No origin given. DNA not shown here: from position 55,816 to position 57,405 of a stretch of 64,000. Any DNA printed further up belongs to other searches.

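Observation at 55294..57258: Unusual multidomain protein: zinc ribbon, 4 x 123-bp tandem repeats, HExxH metallopeptidase motif and YD-repeat-like C-terminus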

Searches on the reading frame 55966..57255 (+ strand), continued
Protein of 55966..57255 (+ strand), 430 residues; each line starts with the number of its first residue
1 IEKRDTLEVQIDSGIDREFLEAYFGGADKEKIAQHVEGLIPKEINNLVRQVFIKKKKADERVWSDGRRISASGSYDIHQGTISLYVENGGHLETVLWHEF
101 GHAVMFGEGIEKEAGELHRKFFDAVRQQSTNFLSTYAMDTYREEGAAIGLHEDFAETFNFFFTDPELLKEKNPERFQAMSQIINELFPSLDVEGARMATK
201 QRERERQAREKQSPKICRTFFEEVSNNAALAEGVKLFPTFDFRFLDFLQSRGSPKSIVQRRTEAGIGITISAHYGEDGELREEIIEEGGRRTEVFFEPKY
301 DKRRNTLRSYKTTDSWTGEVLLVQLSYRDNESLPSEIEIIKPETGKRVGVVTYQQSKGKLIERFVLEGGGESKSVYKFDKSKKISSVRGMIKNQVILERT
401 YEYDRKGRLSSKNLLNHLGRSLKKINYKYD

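Call 47: search_solved_structures(query=A7, max_evalue=10, show_alignments=2)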
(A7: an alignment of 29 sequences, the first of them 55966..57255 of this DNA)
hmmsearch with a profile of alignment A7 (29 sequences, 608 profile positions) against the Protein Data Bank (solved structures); distinct sequences matched with E-value up to 10: 52.
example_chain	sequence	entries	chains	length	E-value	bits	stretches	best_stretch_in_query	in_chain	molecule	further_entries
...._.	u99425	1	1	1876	2.7e-07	33.2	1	449-582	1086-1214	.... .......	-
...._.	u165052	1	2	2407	6.3e-07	32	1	449-582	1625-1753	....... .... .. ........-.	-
8r50_B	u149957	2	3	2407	6.3e-07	32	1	449-582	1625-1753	Teneurin-3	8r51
8r54_A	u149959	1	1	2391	7.4e-07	31.8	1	449-582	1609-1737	Teneurin-3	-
6ske_A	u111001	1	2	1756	4.5e-05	25.9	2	450-582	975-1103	Teneurin-2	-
6ska_A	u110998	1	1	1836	5.5e-05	25.6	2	450-582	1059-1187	Teneurin-2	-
6fb3_A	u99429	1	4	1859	5.7e-05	25.5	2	450-582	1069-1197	Teneurin-2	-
6vhh_A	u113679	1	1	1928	0.0002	23.7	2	451-582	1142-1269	Teneurin-2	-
8h8a_A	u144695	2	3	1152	0.00022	23.6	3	454-606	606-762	Putative Rhs-family protein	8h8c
6cmx_A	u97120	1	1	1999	0.00023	23.5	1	451-582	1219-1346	Teneurin-2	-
7bam_A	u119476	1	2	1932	0.00057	22.2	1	452-582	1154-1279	Teneurin-4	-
7ban_A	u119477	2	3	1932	0.00057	22.2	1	452-582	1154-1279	Teneurin-4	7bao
8h8b_A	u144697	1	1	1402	0.0008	21.8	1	454-606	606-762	Putative Rhs-family protein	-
9g42_A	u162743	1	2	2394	0.0009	21.6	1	451-582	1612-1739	Teneurin transmembrane protein 2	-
9g41_A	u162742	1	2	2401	0.001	21.4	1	451-582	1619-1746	Teneurin transmembrane protein 2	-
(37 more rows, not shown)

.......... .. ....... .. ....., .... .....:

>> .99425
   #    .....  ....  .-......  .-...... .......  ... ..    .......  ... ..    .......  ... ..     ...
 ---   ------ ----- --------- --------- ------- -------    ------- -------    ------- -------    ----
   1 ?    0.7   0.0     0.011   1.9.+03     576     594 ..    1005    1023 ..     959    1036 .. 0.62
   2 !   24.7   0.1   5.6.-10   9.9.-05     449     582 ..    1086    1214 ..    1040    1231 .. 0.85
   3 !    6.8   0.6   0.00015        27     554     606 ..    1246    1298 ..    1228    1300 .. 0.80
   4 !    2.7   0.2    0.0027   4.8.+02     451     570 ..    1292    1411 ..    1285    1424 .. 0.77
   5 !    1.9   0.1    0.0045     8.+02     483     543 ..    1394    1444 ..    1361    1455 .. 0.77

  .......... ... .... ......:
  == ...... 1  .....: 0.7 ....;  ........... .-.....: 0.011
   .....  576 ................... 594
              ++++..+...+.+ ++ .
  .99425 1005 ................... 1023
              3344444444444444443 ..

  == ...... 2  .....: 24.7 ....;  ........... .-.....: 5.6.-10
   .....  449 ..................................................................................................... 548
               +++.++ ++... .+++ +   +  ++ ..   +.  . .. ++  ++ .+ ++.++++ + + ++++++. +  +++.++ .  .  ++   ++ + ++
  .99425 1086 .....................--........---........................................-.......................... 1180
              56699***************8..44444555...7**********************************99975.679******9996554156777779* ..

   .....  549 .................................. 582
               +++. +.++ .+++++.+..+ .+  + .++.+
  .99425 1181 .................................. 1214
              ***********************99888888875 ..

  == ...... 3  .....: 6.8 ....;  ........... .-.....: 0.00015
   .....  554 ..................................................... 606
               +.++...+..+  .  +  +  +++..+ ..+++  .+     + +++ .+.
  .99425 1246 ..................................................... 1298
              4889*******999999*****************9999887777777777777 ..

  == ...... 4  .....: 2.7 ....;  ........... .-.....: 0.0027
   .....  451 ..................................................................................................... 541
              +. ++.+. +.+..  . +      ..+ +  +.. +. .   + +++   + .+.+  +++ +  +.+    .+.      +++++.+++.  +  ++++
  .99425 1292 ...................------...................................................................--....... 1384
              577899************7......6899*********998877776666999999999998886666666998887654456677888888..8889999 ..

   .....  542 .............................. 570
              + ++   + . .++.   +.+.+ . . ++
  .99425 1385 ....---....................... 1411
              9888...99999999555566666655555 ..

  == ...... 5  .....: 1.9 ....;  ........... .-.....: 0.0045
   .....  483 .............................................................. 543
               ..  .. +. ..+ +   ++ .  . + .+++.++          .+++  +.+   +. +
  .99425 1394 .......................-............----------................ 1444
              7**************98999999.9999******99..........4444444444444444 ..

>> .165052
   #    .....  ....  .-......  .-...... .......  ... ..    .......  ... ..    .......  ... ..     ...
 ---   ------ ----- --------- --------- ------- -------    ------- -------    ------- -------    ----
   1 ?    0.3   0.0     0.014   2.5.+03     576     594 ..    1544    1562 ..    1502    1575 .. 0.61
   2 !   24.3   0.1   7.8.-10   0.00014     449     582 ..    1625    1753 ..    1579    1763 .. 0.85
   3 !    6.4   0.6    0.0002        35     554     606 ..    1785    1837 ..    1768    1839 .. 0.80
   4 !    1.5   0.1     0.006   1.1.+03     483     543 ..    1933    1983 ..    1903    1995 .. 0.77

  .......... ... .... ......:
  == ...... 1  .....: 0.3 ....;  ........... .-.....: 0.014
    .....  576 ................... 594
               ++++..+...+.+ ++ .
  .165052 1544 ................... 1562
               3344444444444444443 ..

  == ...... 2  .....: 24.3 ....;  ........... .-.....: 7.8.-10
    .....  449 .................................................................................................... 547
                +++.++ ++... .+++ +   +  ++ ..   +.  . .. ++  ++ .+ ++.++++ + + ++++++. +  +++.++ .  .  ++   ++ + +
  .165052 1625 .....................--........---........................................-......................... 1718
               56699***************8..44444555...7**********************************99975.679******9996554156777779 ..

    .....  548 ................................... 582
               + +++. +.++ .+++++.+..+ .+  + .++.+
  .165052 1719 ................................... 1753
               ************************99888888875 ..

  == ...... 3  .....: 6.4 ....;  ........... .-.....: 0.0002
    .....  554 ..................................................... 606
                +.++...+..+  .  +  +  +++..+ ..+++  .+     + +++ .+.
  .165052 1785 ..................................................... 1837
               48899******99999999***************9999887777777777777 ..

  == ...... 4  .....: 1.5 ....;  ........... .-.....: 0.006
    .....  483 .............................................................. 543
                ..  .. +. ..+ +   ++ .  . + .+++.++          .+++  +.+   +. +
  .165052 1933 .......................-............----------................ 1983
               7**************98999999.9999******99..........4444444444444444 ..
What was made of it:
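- On YD / RHS repeat (PF05593): Teneurin-3 scores E 2.7e-7 and Rhs 8h8a scores 2e-4 (call 47).
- The family profile hits teneurin and Rhs structures (call 47).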

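Call 51: search_protein_families(library=padloc, proteins=[P0009], max_evalue=0.1)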
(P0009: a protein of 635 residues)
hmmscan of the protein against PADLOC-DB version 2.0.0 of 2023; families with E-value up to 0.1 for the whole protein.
P0009 (635 aa): 0 families

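Call 52: search_protein_families(library=phrogs, proteins=[P0009], max_evalue=0.1)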
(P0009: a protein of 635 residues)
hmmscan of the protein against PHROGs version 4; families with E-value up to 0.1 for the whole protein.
P0009 (635 aa): 2 families
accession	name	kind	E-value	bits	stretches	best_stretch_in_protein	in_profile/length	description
phrog_1233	-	unknown function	0.013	15.7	1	270-308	35-74/306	-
phrog_4415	-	other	0.049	14.1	1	293-363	174-248/279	peptidase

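Call 56: find_encoding_contigs(protein=P0017, flank=3000, max_places=2)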
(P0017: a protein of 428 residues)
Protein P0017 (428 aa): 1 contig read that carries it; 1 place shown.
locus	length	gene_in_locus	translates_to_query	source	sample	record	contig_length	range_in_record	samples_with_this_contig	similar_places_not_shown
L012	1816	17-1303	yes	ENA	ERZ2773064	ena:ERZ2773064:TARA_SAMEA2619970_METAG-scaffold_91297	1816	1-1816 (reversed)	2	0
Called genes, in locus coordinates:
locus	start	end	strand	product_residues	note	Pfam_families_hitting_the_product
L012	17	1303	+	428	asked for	-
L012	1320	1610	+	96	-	-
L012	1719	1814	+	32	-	?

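Call 57: find_encoding_contigs(protein=P0020, flank=3000, max_places=2)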
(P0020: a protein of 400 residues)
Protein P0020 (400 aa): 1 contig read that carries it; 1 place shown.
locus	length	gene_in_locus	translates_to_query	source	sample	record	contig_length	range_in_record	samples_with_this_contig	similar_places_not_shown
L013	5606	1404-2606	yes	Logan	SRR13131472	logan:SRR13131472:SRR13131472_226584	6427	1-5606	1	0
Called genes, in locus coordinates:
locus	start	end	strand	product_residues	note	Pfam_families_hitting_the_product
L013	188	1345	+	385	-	-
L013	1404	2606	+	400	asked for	-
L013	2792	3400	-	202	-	-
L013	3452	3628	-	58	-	-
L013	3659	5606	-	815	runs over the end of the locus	PF26299:MurL_N, PF26298:MurL_epimerase_C, PF08245:Mur_ligase_M, PF02875:Mur_ligase_C (weak)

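Call 65: search_protein_families(library=pfam, alignment_id=A7, max_evalue=0.1)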
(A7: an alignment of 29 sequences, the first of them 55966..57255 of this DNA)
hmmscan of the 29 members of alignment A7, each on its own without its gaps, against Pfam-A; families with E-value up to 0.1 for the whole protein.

A. member 1, window:55966-57255:+ (430 aa): 1 family
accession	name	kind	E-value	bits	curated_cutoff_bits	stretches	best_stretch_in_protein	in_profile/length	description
PF06167.18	Peptidase_M90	-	0.0077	16.3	26.2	1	88-182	142-241/243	Glucose-regulated metallo-peptidase M90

B. families by the number of members that match (of 29 scanned): 24 families
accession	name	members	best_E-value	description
PF05593.20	RHS_repeat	8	0.00019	RHS Repeat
PF06114.19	Peptidase_M78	4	4.9e-05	IrrE N-terminal-like domain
PF06167.18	Peptidase_M90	4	0.0077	Glucose-regulated metallo-peptidase M90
PF07737.17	ATLF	3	2.2e-05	Anthrax toxin lethal factor, N- and C-terminal domain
PF19653.4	DUF6156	2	0.0095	Family of unknown function (DUF6156)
PF14247.12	DUF4344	2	0.01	Putative metallopeptidase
PF13398.12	Peptidase_M50B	2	0.022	Peptidase M50B-like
PF04380.18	BMFP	1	0.0012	Membrane fusogenic activity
PF15283.12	DUF4595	1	0.0025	Domain of unknown function (DUF4595) with porin-like fold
PF06262.17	Zincin_1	1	0.0045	Zincin-like metallopeptidase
PF08727.16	P3A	1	0.014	Poliovirus 3A protein like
PF02877.19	PARP_reg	1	0.018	Poly(ADP-ribose) polymerase, regulatory domain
PF14747.11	DUF4473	1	0.021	Domain of unknown function (DUF4473)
PF13108.11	DUF3969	1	0.039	Protein of unknown function (DUF3969)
PF04298.18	Zn_peptidase_2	1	0.042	Putative neutral zinc metallopeptidase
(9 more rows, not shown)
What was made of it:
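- On Pfam ATLF (PF07737) / MEROPS M34: Three of 29 relatives hit, best E 2.2e-5 (call 65).
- On YD / RHS repeat (PF05593): Eight of 29 relatives hit weakly (call 65).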

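Call 74: search_protein_families(library=pfam, proteins=[P0047, P0040, P0049, P0057, P0060, P0048, P0056], max_evalue=0.001)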
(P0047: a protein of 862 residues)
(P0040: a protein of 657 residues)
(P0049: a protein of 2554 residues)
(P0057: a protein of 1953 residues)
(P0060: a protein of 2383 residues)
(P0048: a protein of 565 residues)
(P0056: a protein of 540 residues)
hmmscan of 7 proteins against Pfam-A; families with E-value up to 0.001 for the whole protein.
P0047 (862 aa): 3 families
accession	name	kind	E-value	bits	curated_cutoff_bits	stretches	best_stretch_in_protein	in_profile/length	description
PF04233.19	Phage_Mu_F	-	1.7e-15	58.2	29.6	1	164-281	2-107/112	Phage Mu protein F like protein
PF14890.11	Intein_splicing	-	1.8e-07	31.5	35.8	1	290-656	34-115/155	Intein splicing domain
PF15887.11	Peptidase_Mx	-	0.0002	21.3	27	1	818-847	144-173/236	Putative zinc-binding metallo-peptidase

P0040 (657 aa): 0 families

P0049 (2554 aa): 3 families
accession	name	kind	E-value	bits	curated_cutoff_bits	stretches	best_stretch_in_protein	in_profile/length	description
PF10145.14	PhageMin_Tail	-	3e-24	86.4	33.2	1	159-359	2-201/201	Phage-related minor tail protein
PF09768.15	Peptidase_M76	-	4.1e-05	23.9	25.2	0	895-972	16-83/170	Peptidase M76 family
PF10263.15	SprT-like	-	0.0002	21.6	25.6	0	931-967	30-71/108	SprT-like family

P0057 (1953 aa): 0 families

P0060 (2383 aa): 4 families
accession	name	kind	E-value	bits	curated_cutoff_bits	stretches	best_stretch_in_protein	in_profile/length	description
PF10145.14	PhageMin_Tail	-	4.6e-24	85.8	33.2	1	138-338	2-201/201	Phage-related minor tail protein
PF10263.15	SprT-like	-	5.3e-07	29.9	25.6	0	872-927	16-74/108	SprT-like family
PF20573.4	DUF6782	-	2.4e-06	27.4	27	1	706-746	61-102/241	Putative metallopeptidase family (DUF6782)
PF07737.17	ATLF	-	5.6e-06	26.6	27.4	1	734-818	110-188/193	Anthrax toxin lethal factor, N- and C-terminal domain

P0048 (565 aa): 0 families

P0056 (540 aa): 0 families

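Call 80: fold_search(model_id=the predicted structure, library=viral)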
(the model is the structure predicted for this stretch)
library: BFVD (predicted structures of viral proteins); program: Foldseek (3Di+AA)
matches with E <= 10: 1115; with E <= 0.001: 43
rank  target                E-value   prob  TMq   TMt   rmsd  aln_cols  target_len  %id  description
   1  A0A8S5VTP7            1.1e-06  0.98  0.12  0.09  25.0       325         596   13  Anastral spindle 2 [Ackermannviridae sp.]
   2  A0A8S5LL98            1.9e-06  1.00  0.13  0.14  16.1       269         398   14  Prokaryotic membrane lipoprotein lipid attachment site [Siphoviridae sp. ctvod4]
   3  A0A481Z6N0            3.1e-06  0.93  0.11  0.14  25.8       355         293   13  MORN repeat protein [Pithovirus LCPAC201]
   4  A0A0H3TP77            4.0e-06  1.00  0.13  0.16  32.4       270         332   12  (no name in the UniProt tables at hand)
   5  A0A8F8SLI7            6.6e-06  0.98  0.11  0.15  23.0       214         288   14  (no name in the UniProt tables at hand)
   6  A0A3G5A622            1.3e-05  0.99  0.12  0.15  24.6       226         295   15  MORN repeat-containing protein [Hyperionvirus sp.]
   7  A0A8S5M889            2.4e-05  1.00  0.25  0.37   7.0       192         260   13  Uncharacterized protein [Caudovirales sp. ctCiv1]
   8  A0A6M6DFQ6            2.9e-05  0.96  0.11  0.17  25.7       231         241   16  (no name in the UniProt tables at hand)
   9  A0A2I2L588            3.6e-05  0.96  0.11  0.12  27.0       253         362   12  MORN-repeat protein [Orpheovirus IHUMI-LCC2]
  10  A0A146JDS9            4.5e-05  0.99  0.11  0.19  19.5       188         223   16  (no name in the UniProt tables at hand)
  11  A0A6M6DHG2            7.3e-05  0.98  0.12  0.15  16.6       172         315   12  (no name in the UniProt tables at hand)
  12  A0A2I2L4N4            8.6e-05  1.00  0.15  0.29  15.0       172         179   13  MORN-repeat protein [Orpheovirus IHUMI-LCC2]
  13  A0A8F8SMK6            9.1e-05  0.98  0.13  0.23  23.8       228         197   13  (no name in the UniProt tables at hand)
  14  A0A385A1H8            1.0e-04  0.99  0.15  0.20  16.4       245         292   16  (no name in the UniProt tables at hand)
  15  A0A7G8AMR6            1.1e-04  1.00  0.14  0.20  15.9       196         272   13  (no name in the UniProt tables at hand)
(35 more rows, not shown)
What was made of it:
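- Tried and rejected: The viral structure library gave mostly MORN-repeat look-alikes of the beta-hairpin sheet (call 80).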

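Call 82: find_related_loci(query=A3, collection=viral_contigs, flank=3000)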
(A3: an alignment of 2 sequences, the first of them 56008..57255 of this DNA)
Query A3 (416 aa) in viral_contigs; peptide patterns used: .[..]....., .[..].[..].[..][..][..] (x = any residue, [..] = any of these).
187 stretches matched a pattern, but none encodes a relative of the query by tblastn (E <= 1e-3).
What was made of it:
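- Tried and rejected: The viral-contig scan found nothing (call 82).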
